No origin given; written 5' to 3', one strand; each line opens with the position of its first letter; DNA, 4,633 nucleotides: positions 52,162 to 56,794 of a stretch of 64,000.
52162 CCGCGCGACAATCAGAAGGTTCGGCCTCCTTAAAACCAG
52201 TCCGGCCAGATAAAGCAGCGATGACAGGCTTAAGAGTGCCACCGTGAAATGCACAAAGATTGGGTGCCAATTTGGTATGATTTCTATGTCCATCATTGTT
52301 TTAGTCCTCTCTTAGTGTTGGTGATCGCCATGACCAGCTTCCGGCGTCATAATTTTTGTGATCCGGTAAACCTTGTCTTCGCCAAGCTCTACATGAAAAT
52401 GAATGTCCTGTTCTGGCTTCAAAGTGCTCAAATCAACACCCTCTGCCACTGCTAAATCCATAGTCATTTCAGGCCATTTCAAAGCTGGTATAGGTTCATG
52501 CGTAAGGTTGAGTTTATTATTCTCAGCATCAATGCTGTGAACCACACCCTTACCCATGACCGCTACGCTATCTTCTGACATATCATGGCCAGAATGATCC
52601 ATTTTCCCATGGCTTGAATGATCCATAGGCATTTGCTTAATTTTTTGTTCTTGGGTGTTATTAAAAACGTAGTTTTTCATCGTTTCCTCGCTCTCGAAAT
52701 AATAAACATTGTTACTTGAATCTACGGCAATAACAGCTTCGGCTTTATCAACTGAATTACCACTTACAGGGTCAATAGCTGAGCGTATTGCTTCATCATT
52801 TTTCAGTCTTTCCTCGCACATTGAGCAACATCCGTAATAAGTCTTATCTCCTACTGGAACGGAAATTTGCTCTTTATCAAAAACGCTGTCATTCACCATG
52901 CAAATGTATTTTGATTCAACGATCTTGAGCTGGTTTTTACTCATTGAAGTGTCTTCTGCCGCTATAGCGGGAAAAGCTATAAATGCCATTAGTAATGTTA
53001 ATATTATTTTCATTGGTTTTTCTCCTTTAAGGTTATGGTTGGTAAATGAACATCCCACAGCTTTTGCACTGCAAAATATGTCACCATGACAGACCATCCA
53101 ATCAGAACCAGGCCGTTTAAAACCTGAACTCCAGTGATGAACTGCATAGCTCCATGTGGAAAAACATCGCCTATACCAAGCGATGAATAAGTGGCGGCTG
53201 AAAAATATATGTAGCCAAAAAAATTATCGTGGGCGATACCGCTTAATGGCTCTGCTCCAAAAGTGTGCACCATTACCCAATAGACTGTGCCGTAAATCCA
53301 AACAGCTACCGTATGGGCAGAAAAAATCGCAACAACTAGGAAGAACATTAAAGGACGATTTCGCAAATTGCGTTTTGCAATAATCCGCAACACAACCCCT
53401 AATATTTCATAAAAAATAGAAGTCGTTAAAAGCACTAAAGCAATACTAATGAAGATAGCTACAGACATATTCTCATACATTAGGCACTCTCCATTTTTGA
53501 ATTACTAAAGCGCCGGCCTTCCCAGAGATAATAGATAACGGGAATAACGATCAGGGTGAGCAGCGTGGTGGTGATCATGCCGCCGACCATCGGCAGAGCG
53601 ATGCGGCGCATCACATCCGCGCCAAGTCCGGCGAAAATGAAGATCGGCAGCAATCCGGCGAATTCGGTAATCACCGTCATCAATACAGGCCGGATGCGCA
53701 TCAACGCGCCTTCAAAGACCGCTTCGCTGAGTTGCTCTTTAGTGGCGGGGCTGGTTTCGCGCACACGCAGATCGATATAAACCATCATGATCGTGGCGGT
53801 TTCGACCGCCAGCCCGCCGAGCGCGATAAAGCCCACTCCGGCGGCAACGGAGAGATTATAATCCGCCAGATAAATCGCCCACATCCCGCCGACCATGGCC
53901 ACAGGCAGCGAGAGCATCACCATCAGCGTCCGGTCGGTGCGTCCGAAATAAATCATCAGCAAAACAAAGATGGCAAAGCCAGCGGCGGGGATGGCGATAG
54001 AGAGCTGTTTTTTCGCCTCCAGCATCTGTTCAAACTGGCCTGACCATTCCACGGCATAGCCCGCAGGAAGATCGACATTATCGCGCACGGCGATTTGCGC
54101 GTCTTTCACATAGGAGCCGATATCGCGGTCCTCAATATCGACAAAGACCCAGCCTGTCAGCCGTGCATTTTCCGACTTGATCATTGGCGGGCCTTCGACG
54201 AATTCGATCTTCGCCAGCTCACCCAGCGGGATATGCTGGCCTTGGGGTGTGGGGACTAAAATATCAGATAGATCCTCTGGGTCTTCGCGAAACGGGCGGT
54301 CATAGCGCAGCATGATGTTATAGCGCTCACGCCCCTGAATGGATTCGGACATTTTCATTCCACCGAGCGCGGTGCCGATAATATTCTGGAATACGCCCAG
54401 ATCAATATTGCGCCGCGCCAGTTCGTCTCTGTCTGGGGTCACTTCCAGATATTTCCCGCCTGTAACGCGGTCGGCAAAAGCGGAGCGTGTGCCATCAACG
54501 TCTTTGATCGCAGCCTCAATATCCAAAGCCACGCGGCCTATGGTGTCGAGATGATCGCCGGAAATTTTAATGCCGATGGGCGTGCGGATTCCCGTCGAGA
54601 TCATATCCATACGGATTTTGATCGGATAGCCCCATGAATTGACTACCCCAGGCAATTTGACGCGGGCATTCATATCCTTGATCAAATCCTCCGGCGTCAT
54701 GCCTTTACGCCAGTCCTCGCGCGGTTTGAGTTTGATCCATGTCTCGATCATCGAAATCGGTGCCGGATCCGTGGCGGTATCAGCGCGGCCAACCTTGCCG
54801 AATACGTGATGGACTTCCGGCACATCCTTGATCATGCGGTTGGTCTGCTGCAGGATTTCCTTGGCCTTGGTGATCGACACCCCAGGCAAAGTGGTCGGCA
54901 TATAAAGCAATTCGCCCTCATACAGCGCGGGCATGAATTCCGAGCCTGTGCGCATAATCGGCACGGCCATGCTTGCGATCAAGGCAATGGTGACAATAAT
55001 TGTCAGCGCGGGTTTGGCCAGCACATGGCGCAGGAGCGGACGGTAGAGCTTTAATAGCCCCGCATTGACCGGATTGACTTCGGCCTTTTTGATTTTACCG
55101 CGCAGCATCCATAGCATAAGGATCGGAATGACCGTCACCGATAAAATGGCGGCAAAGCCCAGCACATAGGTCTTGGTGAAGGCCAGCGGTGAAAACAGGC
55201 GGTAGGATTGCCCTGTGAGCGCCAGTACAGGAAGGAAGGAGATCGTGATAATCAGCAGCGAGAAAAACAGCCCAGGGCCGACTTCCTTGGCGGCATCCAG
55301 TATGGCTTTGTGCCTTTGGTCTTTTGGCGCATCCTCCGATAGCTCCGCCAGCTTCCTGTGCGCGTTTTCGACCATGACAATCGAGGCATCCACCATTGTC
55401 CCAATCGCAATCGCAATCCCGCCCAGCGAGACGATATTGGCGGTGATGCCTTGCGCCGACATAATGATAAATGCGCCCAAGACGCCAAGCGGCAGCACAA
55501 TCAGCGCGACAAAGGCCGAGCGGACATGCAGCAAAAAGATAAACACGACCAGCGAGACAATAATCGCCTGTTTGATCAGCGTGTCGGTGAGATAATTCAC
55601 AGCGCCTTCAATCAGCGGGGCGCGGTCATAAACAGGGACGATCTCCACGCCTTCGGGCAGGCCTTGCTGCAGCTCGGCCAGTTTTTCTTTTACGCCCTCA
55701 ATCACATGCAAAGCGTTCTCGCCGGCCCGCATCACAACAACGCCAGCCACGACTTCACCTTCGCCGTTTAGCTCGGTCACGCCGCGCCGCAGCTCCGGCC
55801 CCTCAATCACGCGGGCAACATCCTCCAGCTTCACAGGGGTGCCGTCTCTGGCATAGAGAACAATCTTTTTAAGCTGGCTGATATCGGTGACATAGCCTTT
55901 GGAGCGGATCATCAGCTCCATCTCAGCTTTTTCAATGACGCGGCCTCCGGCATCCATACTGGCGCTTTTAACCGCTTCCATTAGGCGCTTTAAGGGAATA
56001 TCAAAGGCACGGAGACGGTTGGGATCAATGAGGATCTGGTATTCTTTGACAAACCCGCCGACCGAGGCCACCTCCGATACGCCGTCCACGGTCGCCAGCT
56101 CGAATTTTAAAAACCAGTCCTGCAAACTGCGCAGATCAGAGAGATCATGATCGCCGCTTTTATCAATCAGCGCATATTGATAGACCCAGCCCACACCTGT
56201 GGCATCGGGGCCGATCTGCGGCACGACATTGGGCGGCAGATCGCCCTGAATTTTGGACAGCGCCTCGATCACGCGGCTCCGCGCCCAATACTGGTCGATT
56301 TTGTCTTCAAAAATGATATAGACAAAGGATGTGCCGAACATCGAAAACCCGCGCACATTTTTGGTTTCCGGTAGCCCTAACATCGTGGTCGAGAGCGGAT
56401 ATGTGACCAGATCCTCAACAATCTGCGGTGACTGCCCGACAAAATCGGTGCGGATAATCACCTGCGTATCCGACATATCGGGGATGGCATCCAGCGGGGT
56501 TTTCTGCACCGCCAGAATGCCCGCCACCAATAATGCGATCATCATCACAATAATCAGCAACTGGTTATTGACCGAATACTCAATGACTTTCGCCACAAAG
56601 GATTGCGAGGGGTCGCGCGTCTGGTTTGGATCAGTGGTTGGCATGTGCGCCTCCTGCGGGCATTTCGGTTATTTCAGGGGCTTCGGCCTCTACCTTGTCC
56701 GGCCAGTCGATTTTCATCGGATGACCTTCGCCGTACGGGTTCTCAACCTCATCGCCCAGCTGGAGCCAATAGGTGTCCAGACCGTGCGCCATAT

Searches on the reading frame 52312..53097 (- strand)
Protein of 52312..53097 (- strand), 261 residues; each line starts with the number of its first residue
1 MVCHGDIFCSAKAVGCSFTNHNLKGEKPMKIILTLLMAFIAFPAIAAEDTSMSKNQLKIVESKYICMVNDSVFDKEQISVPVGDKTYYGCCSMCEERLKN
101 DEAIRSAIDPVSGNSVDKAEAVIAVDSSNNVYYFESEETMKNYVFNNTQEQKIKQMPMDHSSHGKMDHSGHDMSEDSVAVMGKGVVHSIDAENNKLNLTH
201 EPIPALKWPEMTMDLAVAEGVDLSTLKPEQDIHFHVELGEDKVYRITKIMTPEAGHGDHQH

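Call 73: search_protein_families(library=pfam, proteins=[window:52312-53097:-], max_evalue=0.00001)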
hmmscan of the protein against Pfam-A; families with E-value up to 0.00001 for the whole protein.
window:52312-53097:- (261 aa): 1 family
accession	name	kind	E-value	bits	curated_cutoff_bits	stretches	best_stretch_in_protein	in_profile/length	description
PF11604.15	CusF_Ec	-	1.5e-23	82.8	27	1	180-250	2-71/72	Copper binding periplasmic protein CusF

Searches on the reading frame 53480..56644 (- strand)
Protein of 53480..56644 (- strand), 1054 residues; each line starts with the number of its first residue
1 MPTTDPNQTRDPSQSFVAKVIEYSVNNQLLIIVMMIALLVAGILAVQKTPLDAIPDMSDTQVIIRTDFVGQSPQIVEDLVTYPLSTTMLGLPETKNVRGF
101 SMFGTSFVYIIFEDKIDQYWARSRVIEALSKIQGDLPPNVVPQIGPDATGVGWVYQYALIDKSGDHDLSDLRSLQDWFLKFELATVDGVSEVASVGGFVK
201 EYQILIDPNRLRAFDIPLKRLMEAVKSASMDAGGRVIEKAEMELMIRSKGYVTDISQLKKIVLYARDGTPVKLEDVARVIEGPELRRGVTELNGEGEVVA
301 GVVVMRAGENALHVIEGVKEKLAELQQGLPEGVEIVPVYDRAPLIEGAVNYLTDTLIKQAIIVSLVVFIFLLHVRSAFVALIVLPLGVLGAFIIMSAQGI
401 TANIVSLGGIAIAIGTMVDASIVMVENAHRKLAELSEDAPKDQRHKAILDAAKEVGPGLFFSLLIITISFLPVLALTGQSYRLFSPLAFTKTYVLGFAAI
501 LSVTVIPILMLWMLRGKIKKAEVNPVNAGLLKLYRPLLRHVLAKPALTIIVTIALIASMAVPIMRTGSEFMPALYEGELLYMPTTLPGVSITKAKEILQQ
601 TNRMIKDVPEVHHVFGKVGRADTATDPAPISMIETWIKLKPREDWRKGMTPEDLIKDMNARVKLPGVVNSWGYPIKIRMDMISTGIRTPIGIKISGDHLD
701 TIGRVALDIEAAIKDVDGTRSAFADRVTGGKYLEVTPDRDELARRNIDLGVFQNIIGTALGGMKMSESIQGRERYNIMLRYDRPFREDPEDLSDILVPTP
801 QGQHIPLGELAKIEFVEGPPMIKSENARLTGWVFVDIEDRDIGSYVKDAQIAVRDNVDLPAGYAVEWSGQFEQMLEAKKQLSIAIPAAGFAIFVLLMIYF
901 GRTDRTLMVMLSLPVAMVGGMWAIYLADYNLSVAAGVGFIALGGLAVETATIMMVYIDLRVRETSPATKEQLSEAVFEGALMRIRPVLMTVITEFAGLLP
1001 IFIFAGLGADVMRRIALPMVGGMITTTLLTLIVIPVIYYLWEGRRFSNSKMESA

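Call 73: search_protein_families(library=pfam, proteins=[window:53480-56644:-], max_evalue=0.00001)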
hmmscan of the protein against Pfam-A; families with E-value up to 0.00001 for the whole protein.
window:53480-56644:- (1054 aa): 1 family
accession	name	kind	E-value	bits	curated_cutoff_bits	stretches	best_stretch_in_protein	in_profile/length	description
PF00873.25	ACR_tran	-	4e-233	776.8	28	1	21-1040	2-1019/1021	AcrB/AcrD/AcrF family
